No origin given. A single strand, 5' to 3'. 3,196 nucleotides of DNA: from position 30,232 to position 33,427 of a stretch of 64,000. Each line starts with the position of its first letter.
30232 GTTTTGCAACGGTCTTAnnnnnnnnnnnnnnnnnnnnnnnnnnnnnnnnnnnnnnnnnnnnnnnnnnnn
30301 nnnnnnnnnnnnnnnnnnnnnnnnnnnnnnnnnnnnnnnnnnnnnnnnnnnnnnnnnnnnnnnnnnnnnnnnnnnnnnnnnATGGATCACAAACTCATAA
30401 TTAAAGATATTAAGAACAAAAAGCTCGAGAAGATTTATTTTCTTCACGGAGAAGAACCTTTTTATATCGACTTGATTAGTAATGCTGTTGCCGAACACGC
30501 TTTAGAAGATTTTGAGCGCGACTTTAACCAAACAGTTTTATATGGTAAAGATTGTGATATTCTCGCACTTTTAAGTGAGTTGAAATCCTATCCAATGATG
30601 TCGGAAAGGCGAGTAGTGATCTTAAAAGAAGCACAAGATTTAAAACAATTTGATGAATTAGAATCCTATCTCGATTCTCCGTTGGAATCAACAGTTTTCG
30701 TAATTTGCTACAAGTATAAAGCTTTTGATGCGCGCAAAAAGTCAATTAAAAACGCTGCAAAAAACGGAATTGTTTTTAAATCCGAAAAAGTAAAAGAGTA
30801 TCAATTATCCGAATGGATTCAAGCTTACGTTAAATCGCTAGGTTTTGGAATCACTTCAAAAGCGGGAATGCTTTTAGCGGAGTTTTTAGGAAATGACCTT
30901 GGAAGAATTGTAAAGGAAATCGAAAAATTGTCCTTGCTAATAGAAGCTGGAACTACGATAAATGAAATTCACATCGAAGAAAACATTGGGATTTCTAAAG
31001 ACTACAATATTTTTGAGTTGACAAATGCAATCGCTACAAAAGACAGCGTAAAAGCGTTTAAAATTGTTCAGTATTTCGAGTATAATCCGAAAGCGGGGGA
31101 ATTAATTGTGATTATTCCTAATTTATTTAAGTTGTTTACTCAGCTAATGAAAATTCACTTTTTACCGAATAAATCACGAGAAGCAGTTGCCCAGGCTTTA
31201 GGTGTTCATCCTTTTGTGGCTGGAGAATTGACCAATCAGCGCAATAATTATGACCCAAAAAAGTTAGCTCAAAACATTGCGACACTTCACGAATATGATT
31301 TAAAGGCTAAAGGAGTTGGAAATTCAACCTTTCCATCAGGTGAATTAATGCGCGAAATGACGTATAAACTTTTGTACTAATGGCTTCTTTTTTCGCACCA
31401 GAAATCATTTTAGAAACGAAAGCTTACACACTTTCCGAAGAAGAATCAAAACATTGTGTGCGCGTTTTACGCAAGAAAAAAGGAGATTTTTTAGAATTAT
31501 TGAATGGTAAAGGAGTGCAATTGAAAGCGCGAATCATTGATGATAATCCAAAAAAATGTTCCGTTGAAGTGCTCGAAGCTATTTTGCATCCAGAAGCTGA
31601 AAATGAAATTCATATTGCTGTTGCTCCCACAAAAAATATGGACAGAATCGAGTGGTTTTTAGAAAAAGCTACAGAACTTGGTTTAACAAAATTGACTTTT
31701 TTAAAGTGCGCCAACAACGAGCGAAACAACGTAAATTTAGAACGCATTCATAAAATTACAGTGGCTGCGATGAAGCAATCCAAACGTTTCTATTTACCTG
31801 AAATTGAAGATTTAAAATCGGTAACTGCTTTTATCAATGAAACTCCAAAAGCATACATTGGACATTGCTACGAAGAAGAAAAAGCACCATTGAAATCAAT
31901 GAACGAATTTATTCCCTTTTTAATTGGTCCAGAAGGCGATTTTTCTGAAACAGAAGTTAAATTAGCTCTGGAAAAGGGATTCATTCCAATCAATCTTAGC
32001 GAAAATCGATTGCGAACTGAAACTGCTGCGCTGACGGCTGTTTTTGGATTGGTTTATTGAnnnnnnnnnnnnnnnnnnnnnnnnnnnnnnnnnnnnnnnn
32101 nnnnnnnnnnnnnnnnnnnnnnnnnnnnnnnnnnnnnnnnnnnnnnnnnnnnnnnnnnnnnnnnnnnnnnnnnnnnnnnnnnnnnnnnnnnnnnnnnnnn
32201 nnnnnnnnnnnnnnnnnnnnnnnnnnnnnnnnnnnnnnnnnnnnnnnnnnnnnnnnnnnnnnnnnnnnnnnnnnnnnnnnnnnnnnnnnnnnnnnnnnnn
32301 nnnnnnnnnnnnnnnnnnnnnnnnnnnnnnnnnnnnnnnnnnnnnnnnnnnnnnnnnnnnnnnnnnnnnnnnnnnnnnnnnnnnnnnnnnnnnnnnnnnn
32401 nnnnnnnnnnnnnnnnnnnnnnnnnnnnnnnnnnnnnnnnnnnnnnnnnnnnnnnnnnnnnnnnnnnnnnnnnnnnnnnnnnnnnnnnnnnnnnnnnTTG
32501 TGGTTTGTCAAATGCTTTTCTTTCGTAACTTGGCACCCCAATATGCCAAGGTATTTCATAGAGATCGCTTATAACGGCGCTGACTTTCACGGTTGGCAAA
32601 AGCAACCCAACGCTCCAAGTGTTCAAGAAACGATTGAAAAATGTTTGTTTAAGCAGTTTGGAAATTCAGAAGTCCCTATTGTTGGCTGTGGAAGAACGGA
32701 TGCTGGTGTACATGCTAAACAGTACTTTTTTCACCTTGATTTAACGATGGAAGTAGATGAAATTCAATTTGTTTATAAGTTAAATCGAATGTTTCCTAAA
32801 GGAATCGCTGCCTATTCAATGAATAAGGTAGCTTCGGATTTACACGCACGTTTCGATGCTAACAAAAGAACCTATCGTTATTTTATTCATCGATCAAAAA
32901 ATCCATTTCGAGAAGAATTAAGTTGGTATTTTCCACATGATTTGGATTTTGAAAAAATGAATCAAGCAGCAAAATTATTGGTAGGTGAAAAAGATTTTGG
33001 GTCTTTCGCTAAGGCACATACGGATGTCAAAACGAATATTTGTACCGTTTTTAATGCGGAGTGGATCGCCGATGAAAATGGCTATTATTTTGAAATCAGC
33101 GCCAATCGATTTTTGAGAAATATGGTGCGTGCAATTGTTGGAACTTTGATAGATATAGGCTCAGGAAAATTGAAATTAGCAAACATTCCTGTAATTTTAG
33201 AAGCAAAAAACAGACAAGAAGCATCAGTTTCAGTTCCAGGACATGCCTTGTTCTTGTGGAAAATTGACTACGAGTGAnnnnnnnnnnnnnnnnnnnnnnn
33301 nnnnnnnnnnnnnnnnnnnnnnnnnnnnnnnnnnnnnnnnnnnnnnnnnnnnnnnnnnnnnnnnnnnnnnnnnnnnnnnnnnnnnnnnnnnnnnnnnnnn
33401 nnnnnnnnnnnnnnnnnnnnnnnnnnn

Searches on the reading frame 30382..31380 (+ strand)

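Call 27: search_protein_families(library=pfam, proteins=[window:30382-31380:+])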
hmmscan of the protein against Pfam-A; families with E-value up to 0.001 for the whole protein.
window:30382-31380:+ (332 aa): 2 families
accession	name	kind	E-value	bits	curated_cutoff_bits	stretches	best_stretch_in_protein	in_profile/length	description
PF06144.19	DNA_pol3_delta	-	1.1e-14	54.9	21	1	19-133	1-122/124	DNA polymerase III, delta subunit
PF21694.2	DNA_pol3_delta_C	-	4e-12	46.6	27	1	209-310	3-104/121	DNA polymerase III delta subunit, C-terminal domain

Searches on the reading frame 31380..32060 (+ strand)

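Call 27: search_protein_families(library=pfam, proteins=[window:31380-32060:+])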
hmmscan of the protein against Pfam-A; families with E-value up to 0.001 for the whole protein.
window:31380-32060:+ (226 aa): 2 families
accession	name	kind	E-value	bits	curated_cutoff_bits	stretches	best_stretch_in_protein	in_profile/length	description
PF04452.19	Methyltrans_RNA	-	4.4e-37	127.6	23.9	1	72-221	2-161/165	RNA methyltransferase domain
PF20260.4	PUA_4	-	6.8e-11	42.5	23.9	1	18-65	1-48/48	RNA methyltransferase PUA domain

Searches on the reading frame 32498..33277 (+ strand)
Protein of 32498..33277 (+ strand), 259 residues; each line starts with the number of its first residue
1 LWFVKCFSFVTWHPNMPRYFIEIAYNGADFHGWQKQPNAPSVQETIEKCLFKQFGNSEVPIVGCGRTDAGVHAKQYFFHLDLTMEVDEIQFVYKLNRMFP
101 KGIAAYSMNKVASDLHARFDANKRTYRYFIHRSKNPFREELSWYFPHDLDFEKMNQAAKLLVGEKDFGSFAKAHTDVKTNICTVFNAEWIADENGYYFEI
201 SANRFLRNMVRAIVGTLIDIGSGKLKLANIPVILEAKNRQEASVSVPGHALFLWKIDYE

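Call 27: search_protein_families(library=pfam, proteins=[window:32498-33277:+])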
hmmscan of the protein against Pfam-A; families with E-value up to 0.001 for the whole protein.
window:32498-33277:+ (259 aa): 1 family
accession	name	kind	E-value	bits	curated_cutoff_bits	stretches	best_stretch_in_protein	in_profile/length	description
PF01416.25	PseudoU_synth_1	-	3.9e-33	114.6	23.3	1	157-259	1-108/108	tRNA pseudouridine synthase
